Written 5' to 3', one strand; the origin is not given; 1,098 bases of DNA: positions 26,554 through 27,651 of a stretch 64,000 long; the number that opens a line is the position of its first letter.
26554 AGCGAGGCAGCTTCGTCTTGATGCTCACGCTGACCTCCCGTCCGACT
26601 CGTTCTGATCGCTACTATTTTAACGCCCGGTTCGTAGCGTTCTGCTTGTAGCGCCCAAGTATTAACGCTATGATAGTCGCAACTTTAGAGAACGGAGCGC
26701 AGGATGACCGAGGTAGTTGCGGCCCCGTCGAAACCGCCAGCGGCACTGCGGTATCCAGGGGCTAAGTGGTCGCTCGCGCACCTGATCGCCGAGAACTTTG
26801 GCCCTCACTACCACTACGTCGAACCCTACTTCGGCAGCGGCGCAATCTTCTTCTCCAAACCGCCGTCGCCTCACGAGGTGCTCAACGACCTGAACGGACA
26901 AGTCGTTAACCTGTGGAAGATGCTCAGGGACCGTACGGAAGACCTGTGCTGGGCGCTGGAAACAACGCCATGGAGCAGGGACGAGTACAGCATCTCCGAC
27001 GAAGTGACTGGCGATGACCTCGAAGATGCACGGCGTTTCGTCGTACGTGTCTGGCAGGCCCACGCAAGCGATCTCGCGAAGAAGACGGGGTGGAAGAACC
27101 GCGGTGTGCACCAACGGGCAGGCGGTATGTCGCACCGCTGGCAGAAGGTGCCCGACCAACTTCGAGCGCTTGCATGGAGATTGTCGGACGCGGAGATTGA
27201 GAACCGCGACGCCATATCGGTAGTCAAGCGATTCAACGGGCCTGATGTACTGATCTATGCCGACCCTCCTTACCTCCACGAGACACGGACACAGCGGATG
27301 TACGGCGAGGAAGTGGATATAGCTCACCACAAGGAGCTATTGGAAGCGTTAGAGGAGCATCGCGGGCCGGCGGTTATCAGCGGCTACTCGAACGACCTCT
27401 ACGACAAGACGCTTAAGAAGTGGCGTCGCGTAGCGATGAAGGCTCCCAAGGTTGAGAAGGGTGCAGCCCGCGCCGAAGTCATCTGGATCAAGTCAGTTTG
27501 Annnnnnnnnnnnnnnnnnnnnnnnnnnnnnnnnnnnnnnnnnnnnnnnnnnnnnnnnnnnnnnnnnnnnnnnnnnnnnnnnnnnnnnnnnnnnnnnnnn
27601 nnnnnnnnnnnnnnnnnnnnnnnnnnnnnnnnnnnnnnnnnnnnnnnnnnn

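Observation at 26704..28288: Dam-family N6-adenine methyltransferase on the opposite strand, convergent with an unknown 266-aa gene: orphan methylase or type II R-M pair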

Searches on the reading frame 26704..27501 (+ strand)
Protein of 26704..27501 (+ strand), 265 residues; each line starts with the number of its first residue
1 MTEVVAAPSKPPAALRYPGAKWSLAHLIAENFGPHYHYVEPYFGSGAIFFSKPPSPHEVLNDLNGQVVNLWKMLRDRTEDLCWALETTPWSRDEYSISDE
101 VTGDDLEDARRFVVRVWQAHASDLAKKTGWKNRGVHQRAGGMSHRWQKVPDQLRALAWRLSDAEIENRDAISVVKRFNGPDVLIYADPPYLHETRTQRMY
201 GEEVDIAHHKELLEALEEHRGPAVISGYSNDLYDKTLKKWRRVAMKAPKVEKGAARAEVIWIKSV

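Call 4: search_protein_families(library=pfam, proteins=[window:26704-27501:+], max_evalue=0.1)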
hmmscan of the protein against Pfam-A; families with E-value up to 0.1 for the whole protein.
window:26704-27501:+ (265 aa): 1 family
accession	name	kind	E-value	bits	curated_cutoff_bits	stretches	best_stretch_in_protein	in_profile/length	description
PF02086.21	MethyltransfD12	-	8.2e-33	114.6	22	1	17-239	1-241/253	D12 class N6 adenine-specific DNA methyltransferase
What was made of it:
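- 26704..27501 (+): D12-class (alpha) N6-adenine DNA methyltransferase, orthologue of the BalI/MscI partner methylases; predicted target TGGCCA. PF02086 E 8.2e-33 (call 4).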

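Call 5: search_protein_families(library=phrogs, proteins=[window:26704-27501:+], max_evalue=0.1)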
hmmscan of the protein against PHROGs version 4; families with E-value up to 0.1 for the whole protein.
window:26704-27501:+ (265 aa): 4 families
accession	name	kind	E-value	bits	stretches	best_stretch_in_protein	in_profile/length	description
phrog_56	-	other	3.5e-50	172.9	1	11-262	61-321/647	DNA methyltransferase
phrog_1996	-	other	2.9e-30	106.2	1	143-262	17-139/150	DNA methyltransferase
phrog_23217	-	unknown function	1.2e-12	49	1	14-113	6-107/109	-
phrog_13242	-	unknown function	1.2e-11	45.2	1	18-191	32-198/450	-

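Call 6: search_protein_families(library=padloc, proteins=[window:26704-27501:+], max_evalue=0.1)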
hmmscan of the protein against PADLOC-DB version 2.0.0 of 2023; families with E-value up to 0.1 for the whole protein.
window:26704-27501:+ (265 aa): 18 families
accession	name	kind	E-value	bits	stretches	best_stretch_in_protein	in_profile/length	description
PDLC03244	MTase_II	-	1.7e-123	409.4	1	12-263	28-284/295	Type II methyltransferase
PDLC03253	MTase_II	-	3.3e-26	90.5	1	15-227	7-213/253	Type II methyltransferase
PDLC03247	MTase_II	-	6.5e-21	72.8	1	14-207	5-199/282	Type II methyltransferase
PDLC04018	PD-Lambda-5_B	-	9.2e-18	62.5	2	13-102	6-102/291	-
PDLC03294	MTase_II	-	3.1e-17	61.1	2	13-88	6-81/272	Type II methyltransferase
PDLC03729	oMTase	-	2.8e-13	48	2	11-81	4-73/275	orphan methyltransferase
PDLC03735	oMTase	-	3.5e-09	34.5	1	27-85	27-88/284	orphan methyltransferase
PDLC03358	MTase_II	-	3.6e-08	31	1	14-103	7-103/301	Type II methyltransferase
PDLC03266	MTase_II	-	5.7e-08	30.5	1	15-191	18-198/285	Type II methyltransferase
PDLC03717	oMTase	-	1.5e-07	29.1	1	14-218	5-214/285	orphan methyltransferase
PDLC04019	PD-Lambda-5_B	-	1.6e-07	29.4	1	13-103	5-102/167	-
PDLC03261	MTase_II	-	1.6e-07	28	1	15-192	28-205/643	Type II methyltransferase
PDLC03383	MTase_II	-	6e-07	27.1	2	165-237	196-267/318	Type II methyltransferase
PDLC03302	MTase_II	-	0.0003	17.6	1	11-192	359-544/626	Type II methyltransferase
PDLC03264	MTase_II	-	0.00033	18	0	36-77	38-78/306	Type II methyltransferase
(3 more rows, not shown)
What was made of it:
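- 26704..27501 (+): PADLOC MTase_II PDLC03244 E 1.7e-123 (call 6).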

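Call 7: search_protein_families(library=ncbifam, proteins=[window:26704-27501:+], max_evalue=0.1)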
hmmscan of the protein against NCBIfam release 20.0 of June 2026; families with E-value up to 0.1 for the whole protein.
window:26704-27501:+ (265 aa): 2 families
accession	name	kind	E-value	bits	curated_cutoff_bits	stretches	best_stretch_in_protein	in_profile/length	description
TIGR00571.1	dam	subfamily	2.7e-14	53.5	114.85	2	14-86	4-76/267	Dam family site-specific DNA-(adenine-N6)-methyltransferase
NF008152.0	PRK10904.1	equivalog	1.1e-05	25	441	1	12-82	5-74/271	adenine-specific DNA-methyltransferase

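Call 29: search_solved_structures(query=window:26704-27501:+, max_evalue=0.001)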
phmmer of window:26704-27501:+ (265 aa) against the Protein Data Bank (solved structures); distinct sequences matched with E-value up to 0.001: 7.
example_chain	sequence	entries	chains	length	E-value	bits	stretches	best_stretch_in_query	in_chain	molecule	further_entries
7m6b_B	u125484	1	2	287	7.7e-09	38.3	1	14-206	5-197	Site-specific DNA-methyltransferase (adenine-specific)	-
2dpm_A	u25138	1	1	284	1.6e-07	33.9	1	16-95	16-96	PROTEIN (ADENINE-SPECIFIC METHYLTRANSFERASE DPNII 1)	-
2g1p_A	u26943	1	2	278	1.3e-05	27.7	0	11-84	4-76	DNA adenine methylase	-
4rtj_A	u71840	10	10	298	1.3e-05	27.7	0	10-84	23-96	DNA adenine methylase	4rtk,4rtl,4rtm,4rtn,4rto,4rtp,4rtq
4gbe_D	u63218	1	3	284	1.3e-05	27.6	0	11-84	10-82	DNA adenine methylase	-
4gol_D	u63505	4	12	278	1.4e-05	27.6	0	11-84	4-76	DNA adenine methylase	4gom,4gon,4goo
2ore_D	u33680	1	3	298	1.4e-05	27.5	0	10-84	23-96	DNA adenine methylase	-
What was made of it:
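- On Dam (GATC) orthologues, TIGR00571 / PRK10904: PDB Dam and DpnM proteins match only the N-terminal ~80 residues (call 29).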

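Call 59: find_homologous_proteins(query=window:26704-27501:+, max_evalue=1e-20)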
Query window:26704-27501:+ (265 aa): 1132 proteins with E <= 1e-20 among 1795 candidates; the best 120 are listed.
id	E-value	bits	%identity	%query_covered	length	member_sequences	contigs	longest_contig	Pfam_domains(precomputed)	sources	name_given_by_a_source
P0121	3.2e-180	615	100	100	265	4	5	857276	PF02086.22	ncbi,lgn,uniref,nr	ncbi:D12 class N6 adenine-specific DNA methyltransferase [Mycobacteroides abscessus subsp. massilien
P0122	3.5e-154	530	86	98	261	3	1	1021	PF02086.22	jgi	jgi:DNA adenine methylase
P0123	2.4e-147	507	82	100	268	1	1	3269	PF02086.22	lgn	-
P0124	1.2e-145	502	81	97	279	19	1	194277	PF02086.22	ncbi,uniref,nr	ncbi:DNA adenine methylase [Propioniciclava sinopodophylli]|uniref:DNA adenine methylase n=1 Tax=Pro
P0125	6.8e-145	499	81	100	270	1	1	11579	PF02086.22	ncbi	-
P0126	7.4e-145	499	81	99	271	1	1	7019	PF02086.22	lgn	-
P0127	1.0e-144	499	78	100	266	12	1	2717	PF02086.22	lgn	-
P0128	2.8e-144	497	80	98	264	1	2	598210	PF02086.22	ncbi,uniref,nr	ncbi:hypothetical protein CBF90_02055 [Microbacterium sp. AISO3]|uniref:DNA adenine methylase n=1 Ta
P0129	5.6e-144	496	82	94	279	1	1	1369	PF02086.22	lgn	-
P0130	1.4e-143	495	83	95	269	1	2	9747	PF02086.22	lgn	-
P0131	2.3e-143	494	81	95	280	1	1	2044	PF02086.22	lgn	-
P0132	2.9e-143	494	79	99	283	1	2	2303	PF02086.22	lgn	-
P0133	6.8e-143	493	79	98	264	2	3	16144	PF02086.22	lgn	-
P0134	1.2e-142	492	80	98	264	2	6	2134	PF02086.22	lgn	-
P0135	1.3e-136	472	79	95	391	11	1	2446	PF02086.22,PF19776.6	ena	-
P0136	1.3e-135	469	79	94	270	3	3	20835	PF02086.22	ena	-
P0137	1.0e-128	446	73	95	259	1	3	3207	PF02086.22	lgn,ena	-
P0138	5.4e-127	441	73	95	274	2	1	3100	PF02086.22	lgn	-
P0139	7.0e-127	440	78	91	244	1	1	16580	PF02086.22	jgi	jgi:DNA adenine methylase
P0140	4.6e-126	438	72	95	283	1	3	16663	PF02086.22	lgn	-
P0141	8.8e-126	437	74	95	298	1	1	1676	PF02086.22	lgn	-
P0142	1.3e-125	436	70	95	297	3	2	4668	PF02086.22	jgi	jgi:DNA adenine methylase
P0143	1.8e-125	436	70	98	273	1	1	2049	PF02086.22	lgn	-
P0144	5.8e-125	434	71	95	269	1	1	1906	PF02086.22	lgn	-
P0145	9.8e-125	433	71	98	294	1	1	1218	PF02086.22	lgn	-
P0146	1.3e-124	433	71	96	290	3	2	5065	PF02086.22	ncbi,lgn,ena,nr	ncbi:MAG: DNA adenine methylase [Candidatus Dormibacteraeota bacterium]|nr:DNA adenine methylase [Ca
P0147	2.2e-124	432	72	95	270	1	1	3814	PF02086.22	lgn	-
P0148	5.8e-124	431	71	99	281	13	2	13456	PF02086.22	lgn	-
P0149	7.1e-124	430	70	99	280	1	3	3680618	PF02086.22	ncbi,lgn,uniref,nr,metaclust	ncbi:DNA adenine methylase [Curtobacterium albidum]|uniref:DNA adenine methylase n=1 Tax=Curtobacter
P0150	8.1e-124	430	71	98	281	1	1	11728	PF02086.22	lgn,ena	-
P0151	3.6e-123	428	71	95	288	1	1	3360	PF02086.22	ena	-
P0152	6.5e-123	427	71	95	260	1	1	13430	PF02086.22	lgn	-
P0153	7.5e-123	427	71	99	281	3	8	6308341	PF02086.22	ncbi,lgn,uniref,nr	ncbi:DNA adenine methylase [Mycobacterium pseudokansasii]|uniref:Uncharacterized protein n=1 Tax=Myc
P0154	1.1e-122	427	72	95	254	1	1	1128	PF02086.22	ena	-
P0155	1.3e-122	426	69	99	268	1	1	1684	PF02086.22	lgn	-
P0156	1.6e-122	426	71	95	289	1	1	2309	PF02086.22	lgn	-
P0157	8.1e-122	424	71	95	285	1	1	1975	PF02086.22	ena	-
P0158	1.6e-121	423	70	95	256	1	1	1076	PF02086.22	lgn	-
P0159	2.1e-121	422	68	97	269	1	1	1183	PF02086.22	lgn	-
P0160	2.4e-121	422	72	94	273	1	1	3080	PF02086.22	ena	-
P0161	2.5e-121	422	68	99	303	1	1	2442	PF02086.22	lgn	-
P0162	2.5e-121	422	69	99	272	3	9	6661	PF02086.22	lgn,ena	-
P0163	2.9e-121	422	67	98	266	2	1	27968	PF02086.22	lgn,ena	-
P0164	3.0e-121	422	68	98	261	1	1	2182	PF02086.22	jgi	-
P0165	3.6e-121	422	70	95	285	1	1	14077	PF02086.22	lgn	-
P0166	4.9e-121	421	71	95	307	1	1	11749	PF02086.22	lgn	-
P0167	5.6e-121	421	68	98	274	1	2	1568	PF02086.22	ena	-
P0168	5.6e-121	421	68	98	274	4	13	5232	PF02086.22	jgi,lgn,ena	jgi:DNA adenine methylase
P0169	1.0e-120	420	69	95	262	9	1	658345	PF02086.22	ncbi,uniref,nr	ncbi:DNA adenine methylase [Actinoplanes sp. DH11]|uniref:DNA adenine methylase n=1 Tax=Actinoplanes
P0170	1.9e-120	419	70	96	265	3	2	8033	PF02086.22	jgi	jgi:DNA adenine methylase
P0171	4.2e-120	418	69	95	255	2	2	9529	PF02086.22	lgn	-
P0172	6.1e-120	417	71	95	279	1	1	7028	PF02086.22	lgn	-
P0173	8.1e-120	417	69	97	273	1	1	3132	PF02086.22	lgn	-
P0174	1.2e-119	416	70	97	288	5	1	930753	PF02086.22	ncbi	ncbi:DNA adenine methylase [Gordonia sinesedis]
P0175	1.6e-119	416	70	94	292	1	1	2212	PF02086.22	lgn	-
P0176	3.3e-119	415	68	97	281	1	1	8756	PF02086.22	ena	-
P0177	4.6e-119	415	71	97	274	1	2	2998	PF02086.22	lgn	-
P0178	7.6e-119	414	68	95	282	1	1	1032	PF02086.22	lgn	-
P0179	1.1e-118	413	71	94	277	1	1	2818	PF02086.22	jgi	jgi:DNA adenine methylase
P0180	1.1e-118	413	67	97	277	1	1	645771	PF02086.22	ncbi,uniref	ncbi:DNA adenine methylase [Actinoplanes sp. NPDC051859]|uniref:DNA adenine methylase n=1 Tax=Actino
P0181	1.2e-118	413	68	98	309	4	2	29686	PF02086.22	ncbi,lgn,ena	-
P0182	1.3e-118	413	68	99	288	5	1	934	PF02086.22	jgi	-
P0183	1.4e-118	413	66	98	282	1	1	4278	PF02086.22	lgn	-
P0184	1.9e-118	413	66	99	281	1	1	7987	PF02086.22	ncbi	-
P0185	2.8e-118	412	67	99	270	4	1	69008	PF02086.22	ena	-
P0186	3.1e-118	412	70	95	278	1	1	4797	PF02086.22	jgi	jgi:DNA adenine methylase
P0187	3.4e-118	412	69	96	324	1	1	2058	PF02086.22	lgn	-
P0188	3.6e-118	412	69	98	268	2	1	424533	PF02086.22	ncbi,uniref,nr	ncbi:hypothetical protein BST23_00520 [Mycolicibacterium elephantis]|uniref:site-specific DNA-methyl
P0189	5.2e-118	411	69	95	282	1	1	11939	PF02086.22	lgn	-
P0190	6.4e-118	411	68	95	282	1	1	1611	PF02086.22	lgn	-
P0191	8.4e-118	410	69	95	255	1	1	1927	PF02086.22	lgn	-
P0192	9.1e-118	410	69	95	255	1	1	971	PF02086.22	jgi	jgi:DNA adenine methylase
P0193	9.3e-118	410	69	95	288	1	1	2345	PF02086.22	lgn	-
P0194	1.3e-117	410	68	95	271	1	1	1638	PF02086.22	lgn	-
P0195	1.4e-117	410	69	97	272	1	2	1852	PF02086.22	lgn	-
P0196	1.4e-117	410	70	95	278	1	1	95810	PF02086.22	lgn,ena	-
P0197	1.5e-117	410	69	95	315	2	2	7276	PF02086.22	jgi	-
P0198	1.5e-117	410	70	96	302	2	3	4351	PF02086.22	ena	-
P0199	2.2e-117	409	67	95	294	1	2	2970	PF02086.22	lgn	-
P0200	3.3e-117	409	69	98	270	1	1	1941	PF02086.22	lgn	-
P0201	3.8e-117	408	69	95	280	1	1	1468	PF02086.22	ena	-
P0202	4.0e-117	408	72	95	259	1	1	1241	PF02086.22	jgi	jgi:DNA adenine methylase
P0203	4.5e-117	408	67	98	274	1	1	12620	PF02086.22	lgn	-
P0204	4.5e-117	408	69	97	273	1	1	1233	PF02086.22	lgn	-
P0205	5.7e-117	408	71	95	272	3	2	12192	PF02086.22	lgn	-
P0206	8.6e-117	407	68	96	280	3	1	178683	PF02086.22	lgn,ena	-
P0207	1.0e-116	407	67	95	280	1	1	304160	PF02086.22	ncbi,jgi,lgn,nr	ncbi:MAG: adenine methylase [Nocardioidaceae bacterium]|jgi:DNA adenine methylase|nr:adenine methyla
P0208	1.1e-116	407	68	98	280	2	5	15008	PF02086.22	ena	-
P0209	1.1e-116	407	81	78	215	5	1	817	PF02086.22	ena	-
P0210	1.3e-116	407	68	97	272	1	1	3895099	PF02086.22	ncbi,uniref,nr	ncbi:DNA adenine methylase [Rathayibacter oskolensis]|uniref:DNA adenine methylase n=1 Tax=Rathayiba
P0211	1.5e-116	406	66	99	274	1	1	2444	PF02086.22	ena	-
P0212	1.5e-116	406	67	97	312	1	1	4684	PF02086.22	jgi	jgi:DNA adenine methylase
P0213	2.0e-116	406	68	95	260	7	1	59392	PF02086.22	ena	-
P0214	2.1e-116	406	67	98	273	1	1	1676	PF02086.22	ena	-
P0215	2.4e-116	406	68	95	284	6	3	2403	PF02086.22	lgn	-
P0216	2.4e-116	406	68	93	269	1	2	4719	PF02086.22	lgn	-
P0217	2.4e-116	406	68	95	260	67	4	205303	PF02086.22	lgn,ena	-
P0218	2.7e-116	406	66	98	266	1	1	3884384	PF02086.22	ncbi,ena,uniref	ncbi:DNA adenine methylase [Candidatus Poriferisocius sp.]|uniref:DNA adenine methylase n=1 Tax=Cand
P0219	2.9e-116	405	69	95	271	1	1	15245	PF02086.22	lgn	-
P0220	2.9e-116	405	69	95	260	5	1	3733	PF02086.22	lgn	-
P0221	3.1e-116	405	68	97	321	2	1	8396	PF02086.22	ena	-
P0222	3.5e-116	405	68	97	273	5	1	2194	PF02086.22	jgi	jgi:DNA adenine methylase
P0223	4.1e-116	405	69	95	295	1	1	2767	PF02086.22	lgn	-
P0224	4.5e-116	405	69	95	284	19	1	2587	PF02086.22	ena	-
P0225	5.0e-116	405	66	97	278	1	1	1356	PF02086.22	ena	-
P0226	6.2e-116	404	68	98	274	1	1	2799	PF02086.22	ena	-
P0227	6.4e-116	404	66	98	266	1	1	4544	PF02086.22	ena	-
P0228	7.5e-116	404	68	97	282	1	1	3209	PF02086.22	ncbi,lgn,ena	-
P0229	7.6e-116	404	68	98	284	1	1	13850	PF02086.22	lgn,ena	-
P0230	7.8e-116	404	66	97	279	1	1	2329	PF02086.22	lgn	-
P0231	8.4e-116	404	70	91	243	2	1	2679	PF02086.22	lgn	-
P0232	8.6e-116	404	66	99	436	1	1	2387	PF02086.22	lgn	-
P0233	1.0e-115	404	67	99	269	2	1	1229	PF02086.22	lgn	-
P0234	1.1e-115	404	67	96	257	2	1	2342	PF02086.22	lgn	-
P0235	1.3e-115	403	68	97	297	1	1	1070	PF02086.22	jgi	jgi:DNA adenine methylase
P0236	1.6e-115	403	67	98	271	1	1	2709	PF02086.22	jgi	jgi:DNA adenine methylase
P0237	1.8e-115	403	69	94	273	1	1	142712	PF02086.22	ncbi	ncbi:DNA adenine methylase [Microbacterium sp. GXF6406]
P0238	2.0e-115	403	68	95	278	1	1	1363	PF02086.22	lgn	-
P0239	2.2e-115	403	67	95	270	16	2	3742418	PF02086.22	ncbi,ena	-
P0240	2.3e-115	402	68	95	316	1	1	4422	PF02086.22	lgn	-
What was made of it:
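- Tried and rejected: Names of methylase homologues gave only 'DNA adenine methylase' (call 59).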

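Call 83: search_protein_families(library=pfam, proteins=[P0149, P0135], max_evalue=0.01)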
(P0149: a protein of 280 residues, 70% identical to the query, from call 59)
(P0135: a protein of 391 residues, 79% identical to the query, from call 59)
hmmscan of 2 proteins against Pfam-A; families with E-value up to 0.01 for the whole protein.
P0149 (280 aa): 1 family
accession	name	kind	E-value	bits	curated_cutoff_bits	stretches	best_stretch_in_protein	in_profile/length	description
PF02086.21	MethyltransfD12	-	5.6e-45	154.5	22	1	33-252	1-238/253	D12 class N6 adenine-specific DNA methyltransferase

P0135 (391 aa): 2 families
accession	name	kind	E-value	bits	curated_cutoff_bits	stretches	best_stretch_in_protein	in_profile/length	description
PF02086.21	MethyltransfD12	-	6.7e-33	114.9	22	1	142-353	1-230/253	D12 class N6 adenine-specific DNA methyltransferase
PF19776.5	DUF6262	-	4.3e-10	40.2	29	1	11-117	2-107/110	Family of unknown function (DUF6262)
